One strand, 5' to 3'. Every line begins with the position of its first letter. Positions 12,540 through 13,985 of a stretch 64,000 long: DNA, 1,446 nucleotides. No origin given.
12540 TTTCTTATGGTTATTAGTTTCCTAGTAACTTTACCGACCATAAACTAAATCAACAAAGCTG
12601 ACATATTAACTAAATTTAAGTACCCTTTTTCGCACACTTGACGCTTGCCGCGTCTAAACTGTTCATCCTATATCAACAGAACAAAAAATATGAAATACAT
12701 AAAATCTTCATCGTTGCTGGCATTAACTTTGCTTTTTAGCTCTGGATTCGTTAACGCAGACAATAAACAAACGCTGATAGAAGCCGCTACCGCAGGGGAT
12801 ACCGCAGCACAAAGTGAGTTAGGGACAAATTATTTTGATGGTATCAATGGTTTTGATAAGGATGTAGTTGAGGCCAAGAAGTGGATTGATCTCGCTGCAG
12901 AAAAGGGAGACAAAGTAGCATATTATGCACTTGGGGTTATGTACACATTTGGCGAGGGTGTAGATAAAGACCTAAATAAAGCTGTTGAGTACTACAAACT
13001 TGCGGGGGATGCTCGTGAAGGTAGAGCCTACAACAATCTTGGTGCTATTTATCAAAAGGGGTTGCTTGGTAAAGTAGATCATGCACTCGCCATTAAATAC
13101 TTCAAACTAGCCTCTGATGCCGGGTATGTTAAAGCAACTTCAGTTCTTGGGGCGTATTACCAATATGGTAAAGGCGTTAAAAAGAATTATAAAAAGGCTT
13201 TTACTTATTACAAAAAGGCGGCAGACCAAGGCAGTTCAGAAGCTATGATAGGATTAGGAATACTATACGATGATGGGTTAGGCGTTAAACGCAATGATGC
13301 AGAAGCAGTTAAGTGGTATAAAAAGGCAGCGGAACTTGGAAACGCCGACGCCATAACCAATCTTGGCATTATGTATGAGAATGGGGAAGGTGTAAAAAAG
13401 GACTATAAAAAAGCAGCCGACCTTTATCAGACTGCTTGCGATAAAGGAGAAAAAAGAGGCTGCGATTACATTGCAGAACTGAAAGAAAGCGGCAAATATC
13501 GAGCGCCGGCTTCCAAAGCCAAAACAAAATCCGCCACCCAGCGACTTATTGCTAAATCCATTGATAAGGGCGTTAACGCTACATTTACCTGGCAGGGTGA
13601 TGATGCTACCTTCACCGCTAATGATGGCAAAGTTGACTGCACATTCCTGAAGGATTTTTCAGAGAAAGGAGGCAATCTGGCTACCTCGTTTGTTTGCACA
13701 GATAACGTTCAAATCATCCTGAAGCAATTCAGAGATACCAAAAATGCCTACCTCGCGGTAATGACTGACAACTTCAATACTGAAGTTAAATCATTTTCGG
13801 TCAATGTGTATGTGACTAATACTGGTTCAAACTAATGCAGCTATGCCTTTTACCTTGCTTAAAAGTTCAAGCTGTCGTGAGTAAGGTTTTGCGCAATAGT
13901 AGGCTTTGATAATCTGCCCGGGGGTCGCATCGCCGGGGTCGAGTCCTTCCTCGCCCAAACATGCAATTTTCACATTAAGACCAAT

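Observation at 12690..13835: Secreted Sel1-repeat protein encoded on the opposite strand inside the replication module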

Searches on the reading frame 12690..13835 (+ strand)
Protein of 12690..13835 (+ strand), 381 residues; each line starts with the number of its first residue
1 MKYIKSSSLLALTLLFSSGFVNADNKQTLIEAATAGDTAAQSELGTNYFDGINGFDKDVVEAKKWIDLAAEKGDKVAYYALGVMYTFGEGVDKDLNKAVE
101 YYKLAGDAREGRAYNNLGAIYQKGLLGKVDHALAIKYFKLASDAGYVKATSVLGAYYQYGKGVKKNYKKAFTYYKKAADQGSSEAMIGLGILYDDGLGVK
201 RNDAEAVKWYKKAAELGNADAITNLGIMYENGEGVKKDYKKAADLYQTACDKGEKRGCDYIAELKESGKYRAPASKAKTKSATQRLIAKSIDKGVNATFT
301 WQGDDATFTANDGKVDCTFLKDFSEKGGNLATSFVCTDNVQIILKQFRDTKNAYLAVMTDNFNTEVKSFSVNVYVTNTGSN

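Call 3: search_protein_families(library=pfam, proteins=[window:12690-13835:+], max_evalue=0.01)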
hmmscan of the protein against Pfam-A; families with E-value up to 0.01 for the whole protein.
window:12690-13835:+ (381 aa): 5 families
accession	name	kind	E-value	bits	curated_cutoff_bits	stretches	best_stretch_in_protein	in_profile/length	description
PF08238.18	Sel1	-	9.8e-55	181.5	30.7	6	183-218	1-36/36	Sel1 repeat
PF13176.12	TPR_7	-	0.00035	20.9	27.9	0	221-248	1-24/36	Tetratricopeptide repeat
PF23310.1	TPR_27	-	0.00038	20.5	27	0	65-102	51-88/110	Plant tetratrico peptide repeats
PF13431.12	TPR_17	-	0.003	18.1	24.4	0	112-128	14-28/34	Tetratricopeptide repeat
PF04212.24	MIT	-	0.0046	17.5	30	0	164-179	17-32/66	MIT (microtubule interacting and transport) domain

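Call 6: search_dna_similar(query=window:12690-13835:+, collection=phages, mode=protein, max_rows=40)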
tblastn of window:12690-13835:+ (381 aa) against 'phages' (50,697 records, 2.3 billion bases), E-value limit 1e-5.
Records with a match: 12; places in all: 21; records where one place covers at least 80% of the query: 0.
Best place of each record, by identity: <60% 12.
By first word of the organism name: Acinetobacter 6; Salmonella 2; Bacteriophage 2; Akkermansia 1; Pseudomonas 1.
By host as written in the record: - 8; Salmonella enterica subsp. enterica serovar Kentucky 2; Akkermansia muciniphila 1; Pseudomonas aeruginosa 1.
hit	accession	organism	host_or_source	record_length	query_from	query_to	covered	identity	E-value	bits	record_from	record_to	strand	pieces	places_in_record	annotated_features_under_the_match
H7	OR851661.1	Salmonella phage S.Kent 1-2-1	Salmonella enterica subsp. enterica ...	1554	29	266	53%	44.1%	2e-8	121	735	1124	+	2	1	record has no annotation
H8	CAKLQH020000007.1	Acinetobacter phage MD-2021a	not known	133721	43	265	59%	34.1%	4e-13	77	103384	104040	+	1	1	hcpC_2: Putative beta-lactamase hcpC precursor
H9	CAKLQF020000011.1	Acinetobacter phage MD-2021a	not known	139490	43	265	59%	34.1%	4e-13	77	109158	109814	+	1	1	hcpC_2: Putative beta-lactamase hcpC precursor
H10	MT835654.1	Bacteriophage sp.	human fecal samples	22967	27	253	60%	32.3%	2e-7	59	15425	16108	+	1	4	record has no annotation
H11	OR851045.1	Salmonella phage S.Kent 1-2-1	Salmonella enterica subsp. enterica ...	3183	29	251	59%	32.3%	8e-14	79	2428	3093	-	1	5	record has no annotation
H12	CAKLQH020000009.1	Acinetobacter phage MD-2021a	not known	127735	33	264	61%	31.0%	2e-21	102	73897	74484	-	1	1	hcpC_3: Putative beta-lactamase hcpC precursor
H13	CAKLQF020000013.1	Acinetobacter phage MD-2021a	not known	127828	33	264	61%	31.0%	2e-21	102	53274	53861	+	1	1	hcpC_3: Putative beta-lactamase hcpC precursor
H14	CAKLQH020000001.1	Acinetobacter phage MD-2021a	not known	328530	25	244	58%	32.6%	4e-9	64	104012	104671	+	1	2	hcpC_1: Putative beta-lactamase hcpC precursor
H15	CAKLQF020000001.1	Acinetobacter phage MD-2021a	not known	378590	25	244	58%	32.6%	4e-9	64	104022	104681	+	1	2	hcpC_1: Putative beta-lactamase hcpC precursor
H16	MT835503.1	Bacteriophage sp.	human fecal samples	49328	28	255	60%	27.6%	3e-11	71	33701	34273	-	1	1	record has no annotation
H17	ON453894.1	Akkermansia phage Chambord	Akkermansia muciniphila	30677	68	242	46%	30.3%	4e-10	67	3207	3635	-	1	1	hypothetical protein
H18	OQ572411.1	Pseudomonas phage Y10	Pseudomonas aeruginosa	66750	23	121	26%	39.4%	2e-7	59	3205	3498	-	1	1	record has no annotation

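Call 12: search_protein_families(library=phrogs, proteins=[window:12690-13835:+], max_evalue=0.01)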
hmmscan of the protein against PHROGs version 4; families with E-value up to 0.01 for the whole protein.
window:12690-13835:+ (381 aa): 1 family
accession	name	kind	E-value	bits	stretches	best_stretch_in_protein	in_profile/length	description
phrog_8741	-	unknown function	3.1e-210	699.1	1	1-381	1-380/380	-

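Call 13: find_homologous_proteins(query=window:12690-13832:+, max_evalue=0.001)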
Query window:12690-13832:+ (381 aa): 3221 proteins with E <= 0.001 among 8000 candidates; the best 120 are listed.
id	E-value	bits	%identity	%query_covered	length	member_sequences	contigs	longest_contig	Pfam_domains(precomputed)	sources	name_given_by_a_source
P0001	5.1e-233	791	95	100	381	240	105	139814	PF08238.19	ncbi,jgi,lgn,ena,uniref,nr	ncbi:TPA: tetratricopeptide repeat protein [Escherichia coli]|jgi:TPR repeat protein|uniref:Tetratri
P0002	9.1e-229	777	93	100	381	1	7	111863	PF08238.19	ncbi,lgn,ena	ncbi:TPA: tetratricopeptide repeat protein [Escherichia coli]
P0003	8.2e-228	774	96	97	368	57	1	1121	PF08238.19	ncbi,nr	ncbi:sel1 repeat family protein, partial [Escherichia coli]|nr:sel1 repeat family protein [Escherich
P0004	1.8e-227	773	93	100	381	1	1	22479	PF08238.19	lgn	-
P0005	2.0e-154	532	95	67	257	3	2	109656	PF08238.19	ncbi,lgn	-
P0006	2.0e-145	503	55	100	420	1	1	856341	PF08238.19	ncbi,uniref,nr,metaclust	ncbi:tetratricopeptide repeat protein [Pseudenterobacter timonensis]|uniref:tetratricopeptide repeat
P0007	2.0e-144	499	55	98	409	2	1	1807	PF13176.13,PF08238.19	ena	-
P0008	1.2e-136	474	62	97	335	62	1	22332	PF08238.19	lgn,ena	-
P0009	3.1e-121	423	51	97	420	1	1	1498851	PF08238.19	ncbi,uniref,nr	ncbi:SEL1-like repeat protein [Pantoea cypripedii]|uniref:Sel1 repeat family protein n=1 Tax=Pantoea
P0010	1.4e-116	408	62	69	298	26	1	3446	PF08238.19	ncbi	ncbi:sel1 repeat family protein, partial [Escherichia coli]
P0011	5.7e-113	396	47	99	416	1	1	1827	PF08238.19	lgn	-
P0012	8.5e-111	389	46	99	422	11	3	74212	PF08238.19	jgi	-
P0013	9.8e-102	359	40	69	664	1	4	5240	PF13414.13,PF00656.28,PF08238.19,PF13181.13,PF07719.24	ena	-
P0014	2.5e-95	338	45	59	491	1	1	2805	PF13414.13,PF04212.25,PF13176.13,PF13432.13,PF13428.13,PF08238.19,PF07719.24,PF20308.5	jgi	-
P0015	3.6e-95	337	42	60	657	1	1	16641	PF08238.19,PF27087.1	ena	-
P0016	9.8e-95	336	40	59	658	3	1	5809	PF13432.13,PF08238.19,PF20308.5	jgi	-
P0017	1.7e-91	325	40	57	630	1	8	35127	PF13365.13,PF00515.35,PF13424.13,PF13176.13,PF13432.13,PF13428.13,PF08238.19,PF07719.24,PF00089.33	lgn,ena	-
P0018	1.3e-87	313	35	69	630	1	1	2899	PF13365.13,PF00515.35,PF13176.13,PF23310.2,PF13432.13,PF13428.13,PF08238.19,PF07719.24,PF00089.33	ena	-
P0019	1.4e-87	312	43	59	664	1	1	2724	PF08238.19,PF27087.1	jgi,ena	-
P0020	3.9e-87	311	54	58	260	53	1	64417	PF08238.19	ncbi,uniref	ncbi:tetratricopeptide repeat protein [Enterobacter hormaechei]|uniref:tetratricopeptide repeat prot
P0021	2.9e-86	308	38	64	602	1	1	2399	PF17820.8,PF00595.30,PF13180.13,PF08238.19,PF01471.24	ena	-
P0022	1.1e-84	303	36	62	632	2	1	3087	PF08238.19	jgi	jgi:hypothetical protein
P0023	1.3e-84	303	35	62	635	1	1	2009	PF01582.26,PF13176.13,PF23310.2,PF13432.13,PF13676.12,PF08238.19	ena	-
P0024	1.9e-84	302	40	59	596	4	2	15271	PF08238.19,PF13568.13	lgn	-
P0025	1.4e-83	299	34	90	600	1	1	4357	PF13365.13,PF08289.17,PF23310.2,PF08238.19,PF00089.33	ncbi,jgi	jgi:TPR repeat protein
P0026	3.4e-82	295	42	58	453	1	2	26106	PF13414.13,PF00515.35,PF13424.13,PF13432.13,PF08238.19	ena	-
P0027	7.0e-82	294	47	55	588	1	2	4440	PF13365.13,PF13414.13,PF08289.17,PF13432.13,PF08238.19,PF00089.33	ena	-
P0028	7.6e-81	290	34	62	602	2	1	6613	PF25575.1,PF13424.13,PF13176.13,PF13432.13,PF08238.19,PF13181.13,PF07719.24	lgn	-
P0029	1.2e-80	290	41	60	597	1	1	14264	PF23310.2,PF08238.19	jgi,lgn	jgi:TPR repeat protein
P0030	1.6e-80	289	38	59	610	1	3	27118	PF00515.35,PF13424.13,PF13036.12,PF13176.13,PF03783.21,PF13432.13,PF13428.13,PF08238.19,PF07719.24,PF20308.5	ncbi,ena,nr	ncbi:MAG: SEL1-like repeat protein [Synergistaceae bacterium]|nr:SEL1-like repeat protein [Synergist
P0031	9.9e-80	287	33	71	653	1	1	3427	PF23310.2,PF17866.9,PF00004.36,PF08238.19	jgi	jgi:uncharacterized protein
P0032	1.5e-79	286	32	62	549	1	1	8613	PF13176.13,PF08238.19,PF07719.24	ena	-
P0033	1.8e-79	286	37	61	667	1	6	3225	PF23310.2,PF13432.13,PF08238.19,PF13174.13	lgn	-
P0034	2.5e-79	285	41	64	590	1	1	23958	PF13365.13,PF23310.2,PF08238.19,PF00089.33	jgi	jgi:TPR repeat protein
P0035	3.4e-79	285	38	58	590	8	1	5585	PF13176.13,PF23310.2,PF03783.21,PF08238.19,PF07719.24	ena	-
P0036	4.4e-79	284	35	66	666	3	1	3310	PF00069.32,PF13414.13,PF08238.19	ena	-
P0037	5.6e-79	284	40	66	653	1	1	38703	PF13365.13,PF08289.17,PF23310.2,PF08238.19,PF00089.33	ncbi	-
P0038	5.7e-78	281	39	59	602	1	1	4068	PF08238.19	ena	-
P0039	1.1e-77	280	42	60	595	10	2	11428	PF13432.13,PF08238.19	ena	-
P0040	4.1e-77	278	42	58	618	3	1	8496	PF14559.13,PF07714.24,PF00069.32,PF04212.25,PF13424.13,PF13176.13,PF13432.13,PF13428.13,PF08238.19,PF20308.5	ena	-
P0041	9.1e-77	277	44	49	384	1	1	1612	PF08238.19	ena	-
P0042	9.6e-77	277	42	53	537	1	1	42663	PF25774.1,PF25575.1,PF13414.13,PF00515.35,PF13424.13,PF13176.13,PF13432.13,PF08238.19,PF13181.13,PF07719.24,PF20308.5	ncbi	-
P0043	3.4e-75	272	41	58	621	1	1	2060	PF13414.13,PF23310.2,PF13432.13,PF08238.19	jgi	jgi:TPR repeat protein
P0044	4.3e-75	271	44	59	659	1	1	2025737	PF13365.13,PF08238.19,PF00089.33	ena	-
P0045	6.0e-75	271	41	59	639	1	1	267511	PF08238.19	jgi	jgi:uncharacterized protein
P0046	1.4e-74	270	40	59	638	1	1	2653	PF13176.13,PF23310.2,PF08238.19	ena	-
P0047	4.0e-74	268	39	71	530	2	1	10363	PF08238.19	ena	-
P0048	8.4e-74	267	56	49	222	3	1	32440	PF08238.19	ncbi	-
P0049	2.7e-73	265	45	58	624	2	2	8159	PF13365.13,PF13414.13,PF08289.17,PF08238.19,PF00089.33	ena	-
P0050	4.3e-73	265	34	60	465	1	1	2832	PF23310.2,PF08238.19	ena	-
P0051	8.0e-73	264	43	52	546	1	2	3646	PF13431.13,PF23914.2,PF13414.13,PF17820.8,PF13176.13,PF13428.13,PF08238.19,PF14559.13,PF08289.17,PF13180.13,PF00515.35,PF13424.13,PF13432.13,PF13429.13,PF13181.13,PF07719.24,PF20308.5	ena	-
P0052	1.7e-72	263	40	66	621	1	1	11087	PF13424.13,PF08238.19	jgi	jgi:TPR repeat protein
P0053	2.0e-72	262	43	64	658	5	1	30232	PF13414.13,PF13176.13,PF13428.13,PF08238.19,PF00656.28,PF08289.17,PF00515.35,PF04212.25,PF13424.13,PF13432.13,PF07719.24,PF20308.5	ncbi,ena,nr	ncbi:MAG TPA: caspase family protein [Terriglobia bacterium]|nr:caspase family protein [Terriglobia 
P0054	2.1e-72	262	45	46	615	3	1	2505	PF13431.13,PF08289.17,PF04212.25,PF13424.13,PF13176.13,PF08238.19,PF20308.5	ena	-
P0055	3.5e-72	262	34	67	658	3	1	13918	PF00656.28,PF08238.19,PF12770.13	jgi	jgi:uncharacterized protein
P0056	1.1e-71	260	35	63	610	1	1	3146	PF13365.13,PF13176.13,PF23310.2,PF13432.13,PF08238.19,PF00089.33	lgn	-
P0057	1.1e-71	260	38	63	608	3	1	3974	PF13365.13,PF13414.13,PF23310.2,PF13432.13,PF13428.13,PF08238.19,PF20308.5,PF00089.33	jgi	jgi:hypothetical protein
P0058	1.2e-71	260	40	62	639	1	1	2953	PF03544.20,PF08238.19,PF13181.13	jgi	jgi:TonB family protein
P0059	1.8e-71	259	36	65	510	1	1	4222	PF08238.19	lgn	-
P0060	2.4e-71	259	39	64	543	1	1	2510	PF08238.19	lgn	-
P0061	2.6e-71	259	35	67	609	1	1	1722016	PF01582.26,PF20604.4,PF13676.12,PF08238.19,PF08937.17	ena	-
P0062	3.5e-71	258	42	55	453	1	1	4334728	PF10516.16,PF02607.23,PF20604.4,PF04212.25,PF13176.13,PF08238.19,PF13181.13,PF07719.24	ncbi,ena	-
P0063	3.7e-71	258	38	62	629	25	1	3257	PF13365.13,PF13176.13,PF08238.19,PF00089.33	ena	-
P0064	1.1e-70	257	45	59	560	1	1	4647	PF13365.13,PF08238.19,PF00089.33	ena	-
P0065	2.9e-70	255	40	55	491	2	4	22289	PF13176.13,PF08238.19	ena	-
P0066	3.7e-70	255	36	60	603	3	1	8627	PF13432.13,PF08238.19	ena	-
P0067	5.0e-70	255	39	66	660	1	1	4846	PF08238.19,PF13174.13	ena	-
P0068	8.3e-70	254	43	59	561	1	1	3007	PF13365.13,PF19899.5,PF08289.17,PF08238.19,PF00089.33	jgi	jgi:TPR repeat protein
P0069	2.2e-69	253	41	60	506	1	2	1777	PF08238.19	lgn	-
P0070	2.5e-69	252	41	63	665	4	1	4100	PF00004.36,PF08238.19,PF20720.4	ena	-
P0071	4.0e-69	252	41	64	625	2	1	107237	PF13414.13,PF00656.28,PF08289.17,PF04212.25,PF13424.13,PF13176.13,PF20984.2,PF13432.13,PF08238.19,PF07719.24,PF20308.5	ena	-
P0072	6.6e-69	251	37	54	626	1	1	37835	PF23310.2,PF08238.19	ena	-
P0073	1.6e-68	250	41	59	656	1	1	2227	PF03544.20,PF13176.13,PF08238.19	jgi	jgi:TonB family protein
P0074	2.6e-68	249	41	64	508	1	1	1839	PF07714.24,PF00069.32,PF23310.2,PF14531.13,PF13432.13,PF08238.19,PF17667.8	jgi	jgi:TPR repeat protein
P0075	4.3e-68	248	34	62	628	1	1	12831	PF23310.2,PF13432.13,PF08238.19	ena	-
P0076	5.7e-68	248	42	60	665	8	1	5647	PF07714.24,PF00069.32,PF23310.2,PF08238.19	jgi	-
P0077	1.2e-67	247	38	72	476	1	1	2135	PF07754.18,PF08238.19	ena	-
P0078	2.5e-67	246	40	48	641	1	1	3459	PF13365.13,PF13176.13,PF23310.2,PF13432.13,PF08238.19,PF00089.33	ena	-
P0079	3.2e-67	245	36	58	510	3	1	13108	PF00515.35,PF13176.13,PF23310.2,PF13432.13,PF08238.19,PF13181.13,PF07719.24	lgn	-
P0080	3.3e-67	245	40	55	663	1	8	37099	PF08289.17,PF13432.13,PF08238.19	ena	-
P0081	3.6e-67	245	34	79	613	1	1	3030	PF04212.25,PF12895.14,PF13424.13,PF13176.13,PF23310.2,PF13432.13,PF13428.13,PF08238.19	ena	-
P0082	6.5e-67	244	37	59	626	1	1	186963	PF13414.13,PF01844.30,PF23310.2,PF08238.19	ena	-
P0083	1.1e-66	244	37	66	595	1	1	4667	PF23310.2,PF08238.19,PF13174.13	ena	-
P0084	1.3e-66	243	36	59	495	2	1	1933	PF05656.21,PF08238.19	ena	-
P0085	1.8e-66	243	37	62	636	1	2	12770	PF00929.32,PF08238.19,PF13174.13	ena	-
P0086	1.8e-66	243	34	63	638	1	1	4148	PF08238.19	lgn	-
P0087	2.0e-66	243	45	55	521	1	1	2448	PF13365.13,PF08238.19,PF00089.33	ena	-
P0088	2.2e-66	243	42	59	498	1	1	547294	PF09851.15,PF08238.19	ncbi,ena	-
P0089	2.4e-66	243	42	59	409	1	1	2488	PF13414.13,PF13176.13,PF23310.2,PF13676.12,PF08238.19,PF01582.26,PF00515.35,PF12895.14,PF13424.13,PF13432.13,PF13181.13,PF07719.24,PF08937.17,PF20308.5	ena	-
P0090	6.2e-66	241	33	63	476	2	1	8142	PF04212.25,PF23310.2,PF08238.19,PF07719.24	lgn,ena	-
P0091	2.2e-65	239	36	74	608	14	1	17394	PF13414.13,PF00515.35,PF13424.13,PF13176.13,PF13428.13,PF08238.19,PF13181.13,PF07719.24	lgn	-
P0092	2.3e-65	239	41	56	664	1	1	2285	PF23310.2,PF08238.19,PF09143.17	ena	-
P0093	2.5e-65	239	38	59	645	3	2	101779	PF07714.24,PF00069.32,PF13414.13,PF13424.13,PF13176.13,PF13432.13,PF13428.13,PF08238.19,PF07719.24,PF01636.30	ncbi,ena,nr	ncbi:MAG: SEL1-like repeat protein [Muribaculaceae bacterium]|nr:SEL1-like repeat protein [Muribacul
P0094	3.3e-65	239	41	61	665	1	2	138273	PF13414.13,PF00656.28,PF13432.13,PF08238.19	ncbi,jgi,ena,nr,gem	ncbi:MAG TPA: caspase family protein [Planctomycetota bacterium]|nr:caspase family protein [Planctom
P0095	5.6e-65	238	40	62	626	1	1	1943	PF01582.26,PF13676.12,PF08238.19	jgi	jgi:TPR repeat protein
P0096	5.8e-65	238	41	64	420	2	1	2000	PF26572.1,PF13432.13,PF08238.19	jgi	-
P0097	7.0e-65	238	39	65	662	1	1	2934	PF13365.13,PF08238.19,PF00089.33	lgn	-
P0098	8.3e-65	237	37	58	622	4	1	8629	PF00226.37,PF08238.19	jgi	jgi:TPR repeat protein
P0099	1.2e-64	237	42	60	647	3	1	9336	PF13365.13,PF08289.17,PF13432.13,PF08238.19,PF00089.33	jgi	-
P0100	2.3e-64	236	33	85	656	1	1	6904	PF13414.13,PF00656.28,PF00515.35,PF04212.25,PF13432.13,PF08238.19,PF07719.24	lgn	-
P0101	3.4e-64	235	40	68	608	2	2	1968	PF00656.28,PF13432.13,PF08238.19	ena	-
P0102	4.2e-64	235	39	63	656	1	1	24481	PF06293.21,PF07714.24,PF00069.32,PF13414.13,PF08289.17,PF13176.13,PF13432.13,PF08238.19,PF01636.30,PF13174.13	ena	-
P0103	4.9e-64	235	36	65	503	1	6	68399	PF04212.25,PF13424.13,PF23310.2,PF13432.13,PF08238.19,PF07719.24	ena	-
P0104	5.6e-64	235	35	64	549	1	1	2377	PF17123.12,PF13923.13,PF01753.25,PF08238.19,PF13639.13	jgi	-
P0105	8.6e-64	234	40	61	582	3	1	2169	PF17820.8,PF08289.17,PF00595.30,PF13180.13,PF23310.2,PF08238.19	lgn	-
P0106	9.1e-64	234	42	58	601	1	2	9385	PF13365.13,PF19899.5,PF08238.19,PF00089.33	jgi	jgi:TPR repeat protein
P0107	9.4e-64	234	31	59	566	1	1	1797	PF23310.2,PF08238.19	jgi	jgi:TPR repeat protein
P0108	1.6e-63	233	43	48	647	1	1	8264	PF13176.13,PF08238.19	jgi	jgi:TPR repeat protein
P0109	1.7e-63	233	40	60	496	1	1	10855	PF23310.2,PF13432.13,PF08238.19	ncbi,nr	ncbi:MAG: SEL1-like repeat protein [Deltaproteobacteria bacterium]|nr:SEL1-like repeat protein [Delt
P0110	2.0e-63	233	43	55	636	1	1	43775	PF20604.4,PF13676.12,PF08238.19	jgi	-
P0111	2.0e-63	233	40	63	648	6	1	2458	PF13424.13,PF13176.13,PF13432.13,PF08238.19,PF07719.24,PF20308.5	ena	-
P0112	2.5e-63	233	36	71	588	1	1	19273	PF23310.2,PF08238.19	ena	-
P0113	3.0e-63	232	44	59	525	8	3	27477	PF23310.2,PF08238.19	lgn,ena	-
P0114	3.9e-63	232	33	60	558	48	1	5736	PF25200.2,PF08238.19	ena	-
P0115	4.5e-63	232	39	60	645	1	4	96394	PF07714.24,PF00069.32,PF13414.13,PF00515.35,PF13176.13,PF14531.13,PF13432.13,PF13428.13,PF08238.19,PF07719.24,PF01636.30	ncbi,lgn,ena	-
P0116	4.7e-63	232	41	59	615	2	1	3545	PF07714.24,PF00069.32,PF08238.19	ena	-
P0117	4.8e-63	232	34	57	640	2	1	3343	PF13365.13,PF13432.13,PF08238.19,PF07719.24,PF00089.33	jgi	-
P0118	5.0e-63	232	37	67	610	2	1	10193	PF08238.19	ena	-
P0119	5.3e-63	232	38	59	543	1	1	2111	PF13414.13,PF08238.19,PF07719.24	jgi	-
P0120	5.6e-63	231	39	64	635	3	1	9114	PF12895.14,PF13432.13,PF13428.13,PF08238.19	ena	-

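Call 17: search_protein_families(library=padloc, proteins=[window:12690-13832:+], max_evalue=0.01)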
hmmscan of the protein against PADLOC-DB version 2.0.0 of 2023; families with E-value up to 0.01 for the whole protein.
window:12690-13832:+ (381 aa): 1 family
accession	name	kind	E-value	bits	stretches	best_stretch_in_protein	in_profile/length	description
PDLC00284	PtuA1|PtuA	-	9.8e-06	22.6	0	69-107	15-53/545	AAA ATPase domain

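Call 18: search_protein_families(library=ncbifam, proteins=[window:12690-13832:+], max_evalue=0.01)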
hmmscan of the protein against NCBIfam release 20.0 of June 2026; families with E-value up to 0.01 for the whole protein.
window:12690-13832:+ (381 aa): 5 families
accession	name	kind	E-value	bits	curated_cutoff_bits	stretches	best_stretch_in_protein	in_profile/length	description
NF033786.1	phenyl_MerG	equivalog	9e-22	78.1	350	3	189-239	71-122/217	phenylmercury resistance protein MerG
NF047621.1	FlgprotMotXVib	equivalog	3.5e-16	59.3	330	2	154-274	79-198/211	flagellar protein MotX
NF038194.1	AlgK_TPR_lipo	equivalog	4.7e-16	58.5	700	2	25-184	250-406/448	alginate biosynthesis TPR repeat lipoprotein AlgK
NF045484.1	TransRegExoR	equivalog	1.5e-08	34.3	450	1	203-258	59-114/267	exopolysaccharide production regulator ExoR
NF008968.0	PRK12315.1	subfamily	0.0098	14.2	510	0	70-98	458-486/582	1-deoxy-D-xylulose-5-phosphate synthase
